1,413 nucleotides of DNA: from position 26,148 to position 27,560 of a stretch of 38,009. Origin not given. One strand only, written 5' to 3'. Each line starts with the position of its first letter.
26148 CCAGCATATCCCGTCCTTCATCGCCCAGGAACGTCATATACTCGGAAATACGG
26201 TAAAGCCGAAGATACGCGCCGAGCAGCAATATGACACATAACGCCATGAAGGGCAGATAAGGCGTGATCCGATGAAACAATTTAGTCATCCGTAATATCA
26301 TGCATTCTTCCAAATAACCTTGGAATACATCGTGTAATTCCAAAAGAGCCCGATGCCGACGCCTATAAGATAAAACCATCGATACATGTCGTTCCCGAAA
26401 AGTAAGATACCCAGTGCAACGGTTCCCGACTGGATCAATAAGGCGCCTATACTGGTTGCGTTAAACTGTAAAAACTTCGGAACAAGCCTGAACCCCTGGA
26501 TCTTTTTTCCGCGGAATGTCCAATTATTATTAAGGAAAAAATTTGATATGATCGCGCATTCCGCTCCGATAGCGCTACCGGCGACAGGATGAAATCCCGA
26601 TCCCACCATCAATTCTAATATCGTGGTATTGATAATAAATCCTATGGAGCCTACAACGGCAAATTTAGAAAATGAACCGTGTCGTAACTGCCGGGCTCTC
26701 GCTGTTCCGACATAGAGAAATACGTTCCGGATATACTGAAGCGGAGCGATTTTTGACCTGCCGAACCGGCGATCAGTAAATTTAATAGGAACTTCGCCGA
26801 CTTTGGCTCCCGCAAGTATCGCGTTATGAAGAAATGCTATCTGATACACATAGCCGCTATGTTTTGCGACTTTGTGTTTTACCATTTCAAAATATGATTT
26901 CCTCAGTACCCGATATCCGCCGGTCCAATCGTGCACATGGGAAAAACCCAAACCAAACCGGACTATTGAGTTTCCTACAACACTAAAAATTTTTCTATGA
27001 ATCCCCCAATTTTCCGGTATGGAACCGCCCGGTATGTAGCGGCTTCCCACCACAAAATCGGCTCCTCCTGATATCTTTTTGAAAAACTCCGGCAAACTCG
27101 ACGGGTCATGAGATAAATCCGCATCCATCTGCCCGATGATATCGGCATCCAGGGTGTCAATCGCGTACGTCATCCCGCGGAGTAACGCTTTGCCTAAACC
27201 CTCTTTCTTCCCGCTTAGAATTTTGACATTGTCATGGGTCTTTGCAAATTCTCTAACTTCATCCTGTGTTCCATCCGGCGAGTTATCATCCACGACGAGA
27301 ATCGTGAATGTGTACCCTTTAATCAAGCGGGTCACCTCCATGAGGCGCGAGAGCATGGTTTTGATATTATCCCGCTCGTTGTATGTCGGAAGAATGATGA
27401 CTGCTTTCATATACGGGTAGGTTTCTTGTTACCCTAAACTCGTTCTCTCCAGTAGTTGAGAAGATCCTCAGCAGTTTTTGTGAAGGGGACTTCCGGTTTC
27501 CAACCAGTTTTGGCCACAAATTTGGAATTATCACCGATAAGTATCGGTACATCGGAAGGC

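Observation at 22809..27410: Two back-to-back 'polyprenyl-P-sugar synthase -> GT-C' cassettes welded by ATGA overlaps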

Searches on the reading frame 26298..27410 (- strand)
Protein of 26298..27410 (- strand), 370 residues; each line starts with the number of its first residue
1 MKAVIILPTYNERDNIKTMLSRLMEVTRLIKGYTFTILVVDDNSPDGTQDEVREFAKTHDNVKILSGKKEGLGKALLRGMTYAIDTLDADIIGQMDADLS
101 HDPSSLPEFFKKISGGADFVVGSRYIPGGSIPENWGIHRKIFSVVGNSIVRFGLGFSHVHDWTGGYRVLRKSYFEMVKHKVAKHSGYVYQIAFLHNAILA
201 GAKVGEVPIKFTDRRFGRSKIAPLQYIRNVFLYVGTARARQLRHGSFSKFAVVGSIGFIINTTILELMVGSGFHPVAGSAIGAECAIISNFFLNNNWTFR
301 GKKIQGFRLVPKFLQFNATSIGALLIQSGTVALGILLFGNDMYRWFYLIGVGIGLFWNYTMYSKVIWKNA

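Call 7: search_protein_families(library=pfam, proteins=[window:26298-27410:-], max_evalue=0.01)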
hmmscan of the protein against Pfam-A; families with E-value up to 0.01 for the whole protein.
window:26298-27410:- (370 aa): 3 families
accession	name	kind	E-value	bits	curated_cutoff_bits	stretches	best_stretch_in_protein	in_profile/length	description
PF00535.33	Glycos_transf_2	-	5.1e-27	95.3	23.3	1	5-175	2-165/168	Glycosyl transferase family 2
PF04138.20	GtrA_DPMS_TM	-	1.1e-19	71.2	26.1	1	249-367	1-117/117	GtrA/DPMS, transmembrane domain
PF13641.12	Glyco_tranf_2_3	-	0.0091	16.5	27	0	5-108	5-106/230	Glycosyltransferase like family 2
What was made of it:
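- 26298..27410 (-): P1: GT2 catalytic domain fused to a GtrA-like four-helix membrane domain. Type-III-DPMS-like polyprenyl-phosphate hexose synthase. Pfam GT2 5e-27 and GtrA_DPMS_TM 1e-19 (call 7).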

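Call 8: search_protein_families(library=ncbifam, proteins=[window:26298-27410:-], max_evalue=0.01)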
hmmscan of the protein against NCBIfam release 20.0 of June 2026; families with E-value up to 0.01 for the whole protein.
window:26298-27410:- (370 aa): 16 families
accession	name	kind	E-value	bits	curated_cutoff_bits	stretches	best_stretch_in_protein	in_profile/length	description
TIGR04182.1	glyco_TIGR04182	equivalog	4.4e-15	55.8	325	1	4-234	3-214/293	S-layer glycoprotein N-glycosyltransferase AglJ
NF047588.1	GlcsyltransPgfSStrep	equivalog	7.3e-15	55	500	1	1-149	1-144/308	glycosyltransferase PgfS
NF007986.1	PRK10714.1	equivalog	1.2e-14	54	529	1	2-270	7-260/316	undecaprenyl-phosphate 4-deoxy-4-formamido-L-arabinose transferase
NF041391.1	DPhHxTase_Halo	equivalog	2.8e-12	46.1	375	1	9-225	3-196/213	dolichyl-phosphate hexose transferase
NF038302.1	EPS_HpsE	equivalog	3.5e-08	32.8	300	1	4-99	4-97/307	hormogonium polysaccharide biosynthesis glycosyltransferase HpsE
TIGR03937.1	PgaC_IcaA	equivalog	6.7e-08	31.9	422.3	1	4-100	48-137/407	poly-beta-1,6-N-acetyl-D-glucosamine synthase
TIGR03469.1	HpnB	hypoth_equivalog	1.9e-07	30.4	379.25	1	4-114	47-161/386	hopene-associated glycosyltransferase HpnB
NF058614.1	PPMAGASynPpgS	equivalog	3.6e-07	29.8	370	1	4-224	3-209/226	polyprenyl-phospho-N-acetylgalactosaminyl synthase PpgS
NF041875.1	EPS_EpsD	equivalog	9.2e-07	28.6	370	1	5-119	3-110/325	exopolysaccharide biosynthesis glycosyltransferase EpsD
NF010496.0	PRK13915.1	equivalog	8e-06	25.1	262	1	4-101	34-129/307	glucosyl-3-phosphoglycerate synthase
NF045692.1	OglycostaseCruG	equivalog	1.2e-05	24.5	600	1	3-66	43-102/386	2'-O-glycosyltransferase CruG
NF007482.0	PRK10073.1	equivalog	1.2e-05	24.5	423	1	4-84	9-85/334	glycosyltransferase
TIGR04283.1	glyco_like_mftF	equivalog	2e-05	24.3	182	1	5-83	3-71/221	TIGR04283 family arsenosugar biosynthesis glycosyltransferase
NF047683.1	TeichurnBiosyTuaG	equivalog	0.00015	21.5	400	1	4-99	9-97/252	teichuronic acid biosynthesis protein TuaG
NF041865.1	EpsU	equivalog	0.00056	19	700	1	4-120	42-154/394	exopolysaccharide biosynthesis GT2 family glycosyltransferase EpsU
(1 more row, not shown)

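Call 11: search_solved_structures(query=window:26298-27410:-, max_evalue=0.001)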
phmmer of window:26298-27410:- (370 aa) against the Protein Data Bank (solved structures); distinct sequences matched with E-value up to 0.001: 18.
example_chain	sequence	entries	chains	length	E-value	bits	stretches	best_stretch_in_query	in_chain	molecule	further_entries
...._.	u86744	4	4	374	4.2e-41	144.3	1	1-367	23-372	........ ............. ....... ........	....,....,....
9hwj_A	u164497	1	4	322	8.6e-12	47.8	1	2-270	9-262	Undecaprenyl-phosphate 4-deoxy-4-formamido-L-arabinose transferase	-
9bhc_C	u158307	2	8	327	1.5e-10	43.8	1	2-270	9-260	Undecaprenyl-phosphate 4-deoxy-4-formamido-L-arabinose transferase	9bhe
8vxh_A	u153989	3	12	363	2e-10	43.3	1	2-270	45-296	Undecaprenyl-phosphate 4-deoxy-4-formamido-L-arabinose transferase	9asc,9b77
5ekp_C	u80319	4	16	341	7.9e-10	41.4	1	4-131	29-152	Uncharacterized glycosyltransferase sll0501 | Glycosyltransferase sll0501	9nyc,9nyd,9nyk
5eke_A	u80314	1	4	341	8e-10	41.4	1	4-131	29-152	Uncharacterized glycosyltransferase sll0501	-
9nye_A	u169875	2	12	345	8.1e-10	41.3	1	4-131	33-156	Glycosyltransferase sll0501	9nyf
2z87_A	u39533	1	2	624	6.3e-06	28.5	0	34-120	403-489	Chondroitin synthase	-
2z86_A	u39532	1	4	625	6.3e-06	28.5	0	34-120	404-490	Chondroitin synthase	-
7op4_A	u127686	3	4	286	1.4e-05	27.5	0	62-91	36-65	SAKe6BE-3HH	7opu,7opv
7onc_A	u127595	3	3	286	3.2e-05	26.2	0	62-90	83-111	SAKe6BE | S6BE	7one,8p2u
7onh_A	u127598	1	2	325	0.00018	23.8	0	62-93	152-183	SAKe6BE-L3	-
9omj_A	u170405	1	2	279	0.0002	23.6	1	5-128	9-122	Glycosyltransferase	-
9omh_A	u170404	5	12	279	0.0002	23.6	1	5-128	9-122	Glycosyltransferase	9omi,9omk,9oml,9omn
9omm_A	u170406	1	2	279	0.0002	23.6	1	5-128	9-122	Glycosyltransferase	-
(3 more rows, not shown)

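Call 17: find_encoding_contigs(protein=window:26298-27410:-, flank=10000, max_places=6)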
Protein window:26298-27410:- (370 aa): no gene with exactly this product is on record in the collection.

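Call 62: search_solved_structures(query=window:26298-27410:-, max_evalue=1e-20, show_alignments=1)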
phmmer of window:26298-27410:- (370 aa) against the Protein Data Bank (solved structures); distinct sequences matched with E-value up to 1e-20: 1.
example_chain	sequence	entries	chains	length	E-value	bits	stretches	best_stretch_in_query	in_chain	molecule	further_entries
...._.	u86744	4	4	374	4.2e-41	144.3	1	1-367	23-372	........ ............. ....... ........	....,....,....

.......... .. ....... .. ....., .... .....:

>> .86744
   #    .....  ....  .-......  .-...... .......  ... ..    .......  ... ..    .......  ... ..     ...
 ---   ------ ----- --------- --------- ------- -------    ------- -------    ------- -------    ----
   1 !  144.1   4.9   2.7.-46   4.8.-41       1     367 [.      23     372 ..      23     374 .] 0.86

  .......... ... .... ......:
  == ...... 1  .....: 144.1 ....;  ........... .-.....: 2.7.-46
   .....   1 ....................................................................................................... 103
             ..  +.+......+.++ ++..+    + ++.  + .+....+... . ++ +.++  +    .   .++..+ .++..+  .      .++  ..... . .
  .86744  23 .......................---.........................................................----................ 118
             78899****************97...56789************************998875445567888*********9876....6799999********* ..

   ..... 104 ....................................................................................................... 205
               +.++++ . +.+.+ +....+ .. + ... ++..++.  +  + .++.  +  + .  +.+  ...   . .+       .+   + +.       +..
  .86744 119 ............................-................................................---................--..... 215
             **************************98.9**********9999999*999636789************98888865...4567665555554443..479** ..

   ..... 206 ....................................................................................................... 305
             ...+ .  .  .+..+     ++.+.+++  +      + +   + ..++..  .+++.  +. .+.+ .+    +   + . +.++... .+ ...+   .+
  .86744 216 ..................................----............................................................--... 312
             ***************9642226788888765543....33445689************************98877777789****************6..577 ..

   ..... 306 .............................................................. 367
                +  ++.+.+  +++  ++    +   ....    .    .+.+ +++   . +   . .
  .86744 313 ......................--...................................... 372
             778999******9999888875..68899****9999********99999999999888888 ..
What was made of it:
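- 26298..27410 (-): Full-length alignment to P. furiosus DPMS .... at 4e-41, with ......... aligned to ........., Asn at the Asn248 position and Asn at the Arg341 position (calls 11, 62).
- On Type-III DPMS (PfDPMS): Calls 7 and 62. Leu aligns at 338, with Phe one position later (call 62).
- Closest known: Type-III dolichyl-phosphate mannose synthase. Same: The DAD motif, the GSRY..GG motif, the Asn248 equivalent and Asn at the Arg341 position (as in non-Thermococcales members) are all aligned (call 62).
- P1: GT2 + GtrA_DPMS_TM (call 7); full-length match to PfDPMS at 4e-41, with the DAD motif and polar-pocket Asn residues aligned (calls 11, 62). P1 matches DPMS over its full length, including the membrane domain (call 62).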
